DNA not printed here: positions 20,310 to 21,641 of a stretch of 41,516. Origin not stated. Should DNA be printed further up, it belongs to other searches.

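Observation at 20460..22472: One-component PilS::PilR chimera: a membrane-embedded sigma54 enhancer-binding protein without kinase or receiver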

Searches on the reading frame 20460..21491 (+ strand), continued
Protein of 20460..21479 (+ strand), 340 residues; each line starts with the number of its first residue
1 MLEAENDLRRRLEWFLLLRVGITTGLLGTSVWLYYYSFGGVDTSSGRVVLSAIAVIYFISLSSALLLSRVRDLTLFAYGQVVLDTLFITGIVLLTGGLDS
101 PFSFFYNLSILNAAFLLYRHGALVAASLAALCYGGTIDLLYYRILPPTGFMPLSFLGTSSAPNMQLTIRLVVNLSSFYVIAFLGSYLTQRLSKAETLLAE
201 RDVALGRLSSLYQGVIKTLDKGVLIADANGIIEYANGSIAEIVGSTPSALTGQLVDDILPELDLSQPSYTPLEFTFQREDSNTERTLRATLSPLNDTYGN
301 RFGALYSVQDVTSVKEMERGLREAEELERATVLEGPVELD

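Call 58: find_encoding_contigs(protein=P0336, flank=5000, max_places=1)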
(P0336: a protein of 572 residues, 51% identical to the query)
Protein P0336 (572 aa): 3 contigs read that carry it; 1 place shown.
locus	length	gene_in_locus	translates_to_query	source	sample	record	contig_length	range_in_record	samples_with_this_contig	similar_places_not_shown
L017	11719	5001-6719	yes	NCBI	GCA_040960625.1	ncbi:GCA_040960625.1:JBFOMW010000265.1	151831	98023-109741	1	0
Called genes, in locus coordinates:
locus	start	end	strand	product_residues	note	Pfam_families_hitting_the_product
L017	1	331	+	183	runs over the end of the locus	PF00156:Pribosyltran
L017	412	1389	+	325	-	PF02729:OTCace_N, PF00185:OTCace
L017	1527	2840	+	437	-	PF07969:Amidohydro_3 (weak), PF01979:Amidohydro_1, PF12890:DHOase, PF07969:Amidohydro_3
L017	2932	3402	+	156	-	PF03449:GreA_GreB_N, PF01272:GreA_GreB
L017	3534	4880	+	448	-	PF00072:Response_reg, PF00158:Sigma54_activat, PF14532:Sigma54_activ_2, PF07728:AAA_5 (weak), PF25601:AAA_lid_14, PF02954:HTH_8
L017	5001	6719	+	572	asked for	PF25323:6TM_PilS, PF13426:PAS_9, PF00512:HisKA, PF02518:HATPase_c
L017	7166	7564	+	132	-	PF07963:N_methyl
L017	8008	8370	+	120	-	PF07963:N_methyl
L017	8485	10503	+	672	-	PF13432:TPR_16 (weak), PF13371:TPR_9 (weak), PF13432:TPR_16 (weak), PF07719:TPR_2 (weak), PF00515:TPR_1 (weak), PF13414:TPR_11 (weak), PF13424:TPR_12 (weak), PF14559:TPR_19 (weak), +9 more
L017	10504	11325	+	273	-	PF00535:Glycos_transf_2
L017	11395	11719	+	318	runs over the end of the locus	PF13489:Methyltransf_23, PF07021:MetW, PF08241:Methyltransf_11, PF08242:Methyltransf_12, PF13649:Methyltransf_25, PF13847:Methyltransf_31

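Call 59: find_encoding_contigs(protein=P0366, flank=5000, max_places=1)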
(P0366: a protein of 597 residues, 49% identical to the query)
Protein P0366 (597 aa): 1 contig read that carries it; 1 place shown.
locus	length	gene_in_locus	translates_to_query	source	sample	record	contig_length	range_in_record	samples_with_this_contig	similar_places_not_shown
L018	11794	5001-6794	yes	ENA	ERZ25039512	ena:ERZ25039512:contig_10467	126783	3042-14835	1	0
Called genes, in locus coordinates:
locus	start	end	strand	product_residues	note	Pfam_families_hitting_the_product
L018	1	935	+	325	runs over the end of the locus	PF02729:OTCace_N, PF00185:OTCace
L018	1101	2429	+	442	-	PF01979:Amidohydro_1, PF07969:Amidohydro_3 (weak), PF12890:DHOase, PF07969:Amidohydro_3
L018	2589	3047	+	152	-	PF03449:GreA_GreB_N, PF01272:GreA_GreB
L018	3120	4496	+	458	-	PF00072:Response_reg, PF00158:Sigma54_activat, PF14532:Sigma54_activ_2, PF07728:AAA_5, PF25601:AAA_lid_14, PF02954:HTH_8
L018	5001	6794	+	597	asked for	PF25323:6TM_PilS, PF00989:PAS, PF13188:PAS_8 (weak), PF08448:PAS_4 (weak), PF13426:PAS_9, PF00512:HisKA, PF02518:HATPase_c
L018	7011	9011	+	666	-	-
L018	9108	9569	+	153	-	-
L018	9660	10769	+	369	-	PF01757:Acyl_transf_3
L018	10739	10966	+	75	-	-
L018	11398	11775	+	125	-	PF07963:N_methyl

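Call 60: find_encoding_contigs(protein=P0378, flank=5000, max_places=1)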
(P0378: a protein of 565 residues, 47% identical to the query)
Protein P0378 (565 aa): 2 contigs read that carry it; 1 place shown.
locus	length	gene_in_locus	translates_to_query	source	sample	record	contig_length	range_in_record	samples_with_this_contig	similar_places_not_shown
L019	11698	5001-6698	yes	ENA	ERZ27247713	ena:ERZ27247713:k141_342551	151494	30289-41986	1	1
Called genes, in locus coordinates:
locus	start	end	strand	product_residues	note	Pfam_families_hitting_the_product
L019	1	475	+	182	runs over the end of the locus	PF00156:Pribosyltran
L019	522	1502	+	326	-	PF02729:OTCace_N, PF00185:OTCace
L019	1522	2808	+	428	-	PF12890:DHOase, PF01979:Amidohydro_1, PF07969:Amidohydro_3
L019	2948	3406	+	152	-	PF03449:GreA_GreB_N, PF01272:GreA_GreB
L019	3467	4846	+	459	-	PF00072:Response_reg, PF00004:AAA (faint), PF00158:Sigma54_activat, PF14532:Sigma54_activ_2, PF07728:AAA_5 (weak), PF25601:AAA_lid_14, PF02954:HTH_8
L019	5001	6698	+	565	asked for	PF25323:6TM_PilS, PF00989:PAS, PF13426:PAS_9, PF00512:HisKA, PF02518:HATPase_c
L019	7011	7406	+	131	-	PF07963:N_methyl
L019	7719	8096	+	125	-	PF07963:N_methyl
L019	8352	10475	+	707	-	PF13428:TPR_14 (faint), PF07719:TPR_2 (faint), PF13181:TPR_8 (faint), PF00515:TPR_1 (faint), PF13424:TPR_12 (weak)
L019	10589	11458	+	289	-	PF01040:UbiA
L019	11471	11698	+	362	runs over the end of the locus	PF04015:DUF362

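Call 86: find_homologous_proteins(query=P0191, max_evalue=1e-30)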
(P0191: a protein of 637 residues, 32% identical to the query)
Query P0191 (637 aa): 8000 proteins with E <= 1e-30 among 8000 candidates; the best 120 are listed.
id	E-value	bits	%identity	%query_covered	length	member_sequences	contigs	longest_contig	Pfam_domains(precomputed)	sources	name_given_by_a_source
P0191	0.0e+0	1380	100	100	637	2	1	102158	PF13426.14,PF13188.14,PF00158.33,PF25323.3,PF25601.2,PF02954.26,PF00989.32,PF14532.13,PF07728.21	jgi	-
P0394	0.0e+0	1155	85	98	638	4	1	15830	PF13426.14,PF13188.14,PF00158.33,PF25323.3,PF25601.2,PF02954.26,PF00989.32,PF14532.13,PF07728.21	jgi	-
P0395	1.1e-157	545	46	99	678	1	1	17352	PF00158.33,PF25323.3,PF25601.2,PF02954.26,PF14532.13,PF07728.21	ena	-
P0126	6.2e-139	483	41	99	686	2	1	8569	PF13426.14,PF00158.33,PF25323.3,PF25601.2,PF02954.26,PF08448.17,PF00004.36,PF00989.32,PF14532.13,PF07728.21,PF13191.13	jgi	jgi:PAS domain S-box-containing protein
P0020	9.8e-137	476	41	99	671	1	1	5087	PF13426.14,PF00158.33,PF25323.3,PF25601.2,PF02954.26,PF08448.17,PF00004.36,PF00989.32,PF14532.13,PF07728.21,PF13191.13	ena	-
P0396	1.6e-136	475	39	100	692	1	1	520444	PF13426.14,PF00158.33,PF25323.3,PF25601.2,PF02954.26,PF08448.17,PF00989.32,PF14532.13,PF07728.21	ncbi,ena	-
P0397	1.6e-136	475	40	99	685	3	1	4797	PF13426.14,PF13188.14,PF00158.33,PF25323.3,PF25601.2,PF02954.26,PF00989.32,PF14532.13,PF07728.21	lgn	-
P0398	3.5e-136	474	40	99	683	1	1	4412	PF13426.14,PF00158.33,PF25323.3,PF25601.2,PF02954.26,PF08448.17,PF00989.32,PF14532.13,PF07728.21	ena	-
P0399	6.1e-136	473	40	99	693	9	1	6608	PF13426.14,PF00158.33,PF25323.3,PF25601.2,PF02954.26,PF08448.17,PF00989.32,PF14532.13,PF07728.21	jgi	jgi:two-component system response regulator PilR (NtrC family)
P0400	3.9e-135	470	40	99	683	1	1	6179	PF13426.14,PF00158.33,PF25323.3,PF25601.2,PF02954.26,PF08448.17,PF00989.32,PF14532.13,PF07728.21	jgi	jgi:PAS domain S-box-containing protein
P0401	4.2e-135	470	40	99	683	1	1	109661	PF13426.14,PF13188.14,PF00158.33,PF25323.3,PF25601.2,PF02954.26,PF08448.17,PF00004.36,PF00989.32,PF14532.13,PF07728.21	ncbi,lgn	-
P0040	1.9e-134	468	40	99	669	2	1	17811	PF00158.33,PF25323.3,PF25601.2,PF02954.26,PF08448.17,PF00004.36,PF00989.32,PF14532.13,PF07728.21,PF13191.13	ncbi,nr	ncbi:MAG: sigma 54-interacting transcriptional regulator [Deltaproteobacteria bacterium]|nr:sigma 54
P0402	2.3e-134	468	40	99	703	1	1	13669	PF13426.14,PF00158.33,PF25323.3,PF25601.2,PF02954.26,PF08448.17,PF00989.32,PF14532.13,PF07728.21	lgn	-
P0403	1.1e-133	465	39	99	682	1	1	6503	PF13426.14,PF00158.33,PF25323.3,PF25601.2,PF02954.26,PF08448.17,PF00989.32,PF14532.13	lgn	-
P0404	1.2e-133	465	40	99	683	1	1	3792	PF13426.14,PF00158.33,PF25323.3,PF25601.2,PF02954.26,PF08448.17,PF00989.32,PF14532.13,PF07728.21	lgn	-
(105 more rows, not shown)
